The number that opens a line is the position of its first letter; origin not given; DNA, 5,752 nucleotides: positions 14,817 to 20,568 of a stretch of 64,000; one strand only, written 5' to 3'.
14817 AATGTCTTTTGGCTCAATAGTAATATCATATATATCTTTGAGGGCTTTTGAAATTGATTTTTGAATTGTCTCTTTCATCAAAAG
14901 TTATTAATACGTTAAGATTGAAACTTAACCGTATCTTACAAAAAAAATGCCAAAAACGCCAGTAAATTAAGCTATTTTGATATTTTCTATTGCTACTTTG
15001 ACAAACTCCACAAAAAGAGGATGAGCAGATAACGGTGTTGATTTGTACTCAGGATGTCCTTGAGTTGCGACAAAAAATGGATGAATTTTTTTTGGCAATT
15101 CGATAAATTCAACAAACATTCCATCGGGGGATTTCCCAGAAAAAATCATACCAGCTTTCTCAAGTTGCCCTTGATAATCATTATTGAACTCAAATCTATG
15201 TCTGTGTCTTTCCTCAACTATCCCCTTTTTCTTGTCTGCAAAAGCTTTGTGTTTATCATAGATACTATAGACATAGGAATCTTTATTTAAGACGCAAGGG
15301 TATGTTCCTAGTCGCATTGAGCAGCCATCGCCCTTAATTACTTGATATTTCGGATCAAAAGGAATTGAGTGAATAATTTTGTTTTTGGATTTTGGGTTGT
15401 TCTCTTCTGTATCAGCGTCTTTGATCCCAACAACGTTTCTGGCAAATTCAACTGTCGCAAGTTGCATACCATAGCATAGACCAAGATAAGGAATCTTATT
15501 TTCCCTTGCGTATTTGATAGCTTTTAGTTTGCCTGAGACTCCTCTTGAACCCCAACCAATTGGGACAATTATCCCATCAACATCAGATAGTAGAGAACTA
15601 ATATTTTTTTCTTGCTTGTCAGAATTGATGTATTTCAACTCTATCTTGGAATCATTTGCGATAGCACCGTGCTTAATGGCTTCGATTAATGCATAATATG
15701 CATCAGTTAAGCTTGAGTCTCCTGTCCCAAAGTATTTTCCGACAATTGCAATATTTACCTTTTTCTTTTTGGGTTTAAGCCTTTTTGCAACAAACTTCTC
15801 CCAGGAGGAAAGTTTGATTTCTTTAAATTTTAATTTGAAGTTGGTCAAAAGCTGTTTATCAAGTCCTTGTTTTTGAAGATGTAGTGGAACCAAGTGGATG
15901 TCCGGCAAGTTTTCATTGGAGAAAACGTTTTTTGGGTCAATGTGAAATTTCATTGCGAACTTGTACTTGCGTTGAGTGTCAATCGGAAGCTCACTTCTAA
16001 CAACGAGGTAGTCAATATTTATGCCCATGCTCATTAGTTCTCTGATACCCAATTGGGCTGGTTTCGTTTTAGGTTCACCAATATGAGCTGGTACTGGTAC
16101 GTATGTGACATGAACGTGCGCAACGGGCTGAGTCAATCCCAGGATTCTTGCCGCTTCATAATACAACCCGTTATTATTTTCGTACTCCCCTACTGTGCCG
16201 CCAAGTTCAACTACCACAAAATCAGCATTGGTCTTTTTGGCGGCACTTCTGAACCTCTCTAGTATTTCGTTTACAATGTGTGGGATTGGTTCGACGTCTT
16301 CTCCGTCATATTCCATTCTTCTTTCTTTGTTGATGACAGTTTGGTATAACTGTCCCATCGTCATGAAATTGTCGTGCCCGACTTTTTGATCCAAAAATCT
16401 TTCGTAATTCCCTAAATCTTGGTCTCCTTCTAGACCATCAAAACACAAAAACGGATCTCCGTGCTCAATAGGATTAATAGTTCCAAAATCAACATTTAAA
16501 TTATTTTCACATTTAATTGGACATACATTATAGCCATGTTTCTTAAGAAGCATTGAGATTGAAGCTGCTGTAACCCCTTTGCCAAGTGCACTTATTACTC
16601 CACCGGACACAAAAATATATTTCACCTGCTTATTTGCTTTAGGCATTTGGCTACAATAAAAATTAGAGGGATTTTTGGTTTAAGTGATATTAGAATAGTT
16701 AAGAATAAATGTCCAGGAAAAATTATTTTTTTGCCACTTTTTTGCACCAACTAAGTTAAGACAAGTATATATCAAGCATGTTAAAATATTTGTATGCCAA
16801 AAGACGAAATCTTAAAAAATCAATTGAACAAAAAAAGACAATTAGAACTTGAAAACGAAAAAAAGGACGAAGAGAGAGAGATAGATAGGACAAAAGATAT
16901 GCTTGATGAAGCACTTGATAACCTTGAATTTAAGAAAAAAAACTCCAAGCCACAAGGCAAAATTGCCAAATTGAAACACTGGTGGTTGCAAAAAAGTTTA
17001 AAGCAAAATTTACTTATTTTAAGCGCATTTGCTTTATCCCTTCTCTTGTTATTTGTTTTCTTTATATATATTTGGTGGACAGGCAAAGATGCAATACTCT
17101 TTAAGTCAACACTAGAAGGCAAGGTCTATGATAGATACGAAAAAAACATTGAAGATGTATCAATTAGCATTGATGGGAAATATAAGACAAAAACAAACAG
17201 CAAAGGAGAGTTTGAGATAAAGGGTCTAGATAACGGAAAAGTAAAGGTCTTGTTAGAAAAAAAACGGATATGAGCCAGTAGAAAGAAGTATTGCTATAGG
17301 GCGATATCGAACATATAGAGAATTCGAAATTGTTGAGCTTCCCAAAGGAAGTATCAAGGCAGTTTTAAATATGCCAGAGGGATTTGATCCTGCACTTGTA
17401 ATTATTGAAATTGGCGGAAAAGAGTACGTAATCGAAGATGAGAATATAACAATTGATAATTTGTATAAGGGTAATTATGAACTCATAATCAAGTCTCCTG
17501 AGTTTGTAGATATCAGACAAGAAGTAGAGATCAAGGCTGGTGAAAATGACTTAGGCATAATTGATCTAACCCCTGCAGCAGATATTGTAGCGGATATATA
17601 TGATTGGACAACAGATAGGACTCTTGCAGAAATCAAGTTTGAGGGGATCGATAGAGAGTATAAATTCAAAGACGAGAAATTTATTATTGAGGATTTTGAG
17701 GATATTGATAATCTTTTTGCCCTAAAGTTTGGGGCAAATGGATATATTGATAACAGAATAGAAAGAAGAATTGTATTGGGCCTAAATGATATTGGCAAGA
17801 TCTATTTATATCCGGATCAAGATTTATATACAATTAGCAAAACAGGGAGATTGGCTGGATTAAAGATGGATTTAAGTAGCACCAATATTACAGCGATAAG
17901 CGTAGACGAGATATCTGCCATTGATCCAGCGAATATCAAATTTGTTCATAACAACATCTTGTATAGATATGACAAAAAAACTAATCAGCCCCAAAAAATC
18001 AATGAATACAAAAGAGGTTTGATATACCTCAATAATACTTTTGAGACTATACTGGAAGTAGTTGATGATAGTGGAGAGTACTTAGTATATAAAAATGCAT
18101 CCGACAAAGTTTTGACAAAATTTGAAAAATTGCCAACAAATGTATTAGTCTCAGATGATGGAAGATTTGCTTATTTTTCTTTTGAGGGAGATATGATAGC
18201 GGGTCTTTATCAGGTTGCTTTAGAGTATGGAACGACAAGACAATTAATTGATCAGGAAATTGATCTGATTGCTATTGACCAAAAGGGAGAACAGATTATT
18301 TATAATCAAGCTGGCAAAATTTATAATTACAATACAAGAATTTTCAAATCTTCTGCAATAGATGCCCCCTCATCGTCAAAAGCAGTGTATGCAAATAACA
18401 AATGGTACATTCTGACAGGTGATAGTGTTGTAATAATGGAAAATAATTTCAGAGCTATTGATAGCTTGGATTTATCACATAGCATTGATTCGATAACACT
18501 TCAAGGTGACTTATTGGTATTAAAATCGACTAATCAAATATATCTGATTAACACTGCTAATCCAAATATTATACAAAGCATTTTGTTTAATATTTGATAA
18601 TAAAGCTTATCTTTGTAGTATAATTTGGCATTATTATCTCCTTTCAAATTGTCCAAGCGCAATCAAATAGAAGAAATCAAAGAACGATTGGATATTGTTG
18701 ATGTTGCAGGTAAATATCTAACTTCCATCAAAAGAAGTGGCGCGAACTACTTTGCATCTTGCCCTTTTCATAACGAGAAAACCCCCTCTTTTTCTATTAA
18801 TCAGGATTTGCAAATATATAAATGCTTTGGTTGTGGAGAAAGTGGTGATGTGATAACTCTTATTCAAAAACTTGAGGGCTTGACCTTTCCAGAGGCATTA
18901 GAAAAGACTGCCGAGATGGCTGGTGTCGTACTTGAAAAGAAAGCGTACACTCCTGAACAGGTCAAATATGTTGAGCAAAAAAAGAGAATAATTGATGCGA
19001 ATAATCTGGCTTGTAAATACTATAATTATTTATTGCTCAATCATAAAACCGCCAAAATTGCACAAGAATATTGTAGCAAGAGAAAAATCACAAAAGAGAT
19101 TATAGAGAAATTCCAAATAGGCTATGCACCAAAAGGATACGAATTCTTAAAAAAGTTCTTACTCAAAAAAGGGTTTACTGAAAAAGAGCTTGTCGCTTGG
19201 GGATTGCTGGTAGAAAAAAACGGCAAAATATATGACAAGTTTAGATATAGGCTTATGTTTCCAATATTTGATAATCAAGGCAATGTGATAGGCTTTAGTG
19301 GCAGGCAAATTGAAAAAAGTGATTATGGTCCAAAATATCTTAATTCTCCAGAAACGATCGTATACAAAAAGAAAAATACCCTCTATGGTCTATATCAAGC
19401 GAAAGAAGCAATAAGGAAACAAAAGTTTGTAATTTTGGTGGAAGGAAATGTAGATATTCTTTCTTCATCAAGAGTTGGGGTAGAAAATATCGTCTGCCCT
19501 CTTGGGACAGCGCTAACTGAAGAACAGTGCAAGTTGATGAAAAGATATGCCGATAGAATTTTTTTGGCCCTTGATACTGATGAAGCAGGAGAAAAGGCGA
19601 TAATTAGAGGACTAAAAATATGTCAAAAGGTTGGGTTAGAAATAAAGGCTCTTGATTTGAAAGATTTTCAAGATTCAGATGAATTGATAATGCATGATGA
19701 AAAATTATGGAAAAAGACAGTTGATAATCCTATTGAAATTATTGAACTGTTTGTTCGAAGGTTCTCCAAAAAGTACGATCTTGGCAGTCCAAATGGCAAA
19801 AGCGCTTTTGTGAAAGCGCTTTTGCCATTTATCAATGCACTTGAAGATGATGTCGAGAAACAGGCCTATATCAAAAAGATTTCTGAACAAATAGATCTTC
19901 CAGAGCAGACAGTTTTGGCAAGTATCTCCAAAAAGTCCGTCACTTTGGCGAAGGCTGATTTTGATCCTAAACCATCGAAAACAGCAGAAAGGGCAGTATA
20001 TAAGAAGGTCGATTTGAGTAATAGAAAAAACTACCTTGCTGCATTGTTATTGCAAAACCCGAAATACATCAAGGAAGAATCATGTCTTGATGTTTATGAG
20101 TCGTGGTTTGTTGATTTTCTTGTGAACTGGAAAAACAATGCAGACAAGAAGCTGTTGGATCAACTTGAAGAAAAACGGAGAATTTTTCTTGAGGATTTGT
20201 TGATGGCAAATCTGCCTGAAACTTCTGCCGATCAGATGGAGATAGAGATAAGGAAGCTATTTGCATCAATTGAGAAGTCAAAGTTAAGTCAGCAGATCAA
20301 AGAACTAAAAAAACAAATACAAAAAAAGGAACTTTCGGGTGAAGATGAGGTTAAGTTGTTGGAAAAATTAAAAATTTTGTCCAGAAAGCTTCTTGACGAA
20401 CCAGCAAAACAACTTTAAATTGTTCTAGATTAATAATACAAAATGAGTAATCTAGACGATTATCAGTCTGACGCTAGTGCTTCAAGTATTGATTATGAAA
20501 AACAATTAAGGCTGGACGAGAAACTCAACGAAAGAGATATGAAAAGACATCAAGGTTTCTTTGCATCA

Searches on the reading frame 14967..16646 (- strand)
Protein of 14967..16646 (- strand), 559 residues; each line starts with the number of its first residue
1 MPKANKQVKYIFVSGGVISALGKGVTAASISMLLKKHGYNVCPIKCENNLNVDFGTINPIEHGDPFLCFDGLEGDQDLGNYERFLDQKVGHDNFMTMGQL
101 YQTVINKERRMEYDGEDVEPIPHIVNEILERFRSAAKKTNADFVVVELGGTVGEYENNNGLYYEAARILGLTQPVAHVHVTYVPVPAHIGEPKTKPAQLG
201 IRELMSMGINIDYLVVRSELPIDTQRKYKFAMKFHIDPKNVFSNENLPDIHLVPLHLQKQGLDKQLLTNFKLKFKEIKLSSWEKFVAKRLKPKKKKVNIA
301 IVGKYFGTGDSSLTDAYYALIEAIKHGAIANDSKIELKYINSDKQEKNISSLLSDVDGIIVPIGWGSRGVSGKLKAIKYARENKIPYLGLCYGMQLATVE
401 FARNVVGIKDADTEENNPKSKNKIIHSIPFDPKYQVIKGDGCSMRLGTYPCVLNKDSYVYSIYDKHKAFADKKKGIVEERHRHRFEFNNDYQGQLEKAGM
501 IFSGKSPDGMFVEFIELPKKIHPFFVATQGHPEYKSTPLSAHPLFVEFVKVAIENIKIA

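Call 7: search_protein_families(library=pfam, proteins=[window:14967-16646:-], max_evalue=0.00001)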
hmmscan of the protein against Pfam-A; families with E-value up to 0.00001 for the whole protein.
window:14967-16646:- (559 aa): 2 families
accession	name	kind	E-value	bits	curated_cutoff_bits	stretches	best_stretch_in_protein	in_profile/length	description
PF06418.20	CTP_synth_N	-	9.4e-83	278.1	26.1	1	9-272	1-265/265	CTP synthase N-terminus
PF00117.34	GATase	-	3e-30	105.8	22.8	1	313-550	2-189/190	Glutamine amidotransferase class-I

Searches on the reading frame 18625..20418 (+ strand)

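Call 7: search_protein_families(library=pfam, proteins=[window:18625-20418:+], max_evalue=0.00001)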
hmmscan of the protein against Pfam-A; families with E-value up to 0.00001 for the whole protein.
window:18625-20418:+ (597 aa): 6 families
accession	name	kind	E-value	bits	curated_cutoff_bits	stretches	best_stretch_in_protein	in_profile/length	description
PF08275.17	DNAG_N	-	2.5e-41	141.2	26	1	136-260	4-128/128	DNA primase catalytic core, N-terminal domain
PF01807.25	Zn_ribbon_DnaG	-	5.2e-32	110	24.9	1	12-105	3-95/98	CHC2 zinc finger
PF13155.12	Toprim_2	-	2.2e-18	66.8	22.1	1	270-355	1-88/88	Toprim-like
PF10410.14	DnaB_bind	-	8.8e-13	48.7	20.6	1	377-428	5-56/56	DnaB-helicase binding domain of primase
PF13662.12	Toprim_4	-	4.2e-12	46.6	25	1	269-341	3-82/85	Toprim domain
PF01751.28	Toprim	-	4.2e-08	33.7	23.1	1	269-334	2-85/96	Toprim domain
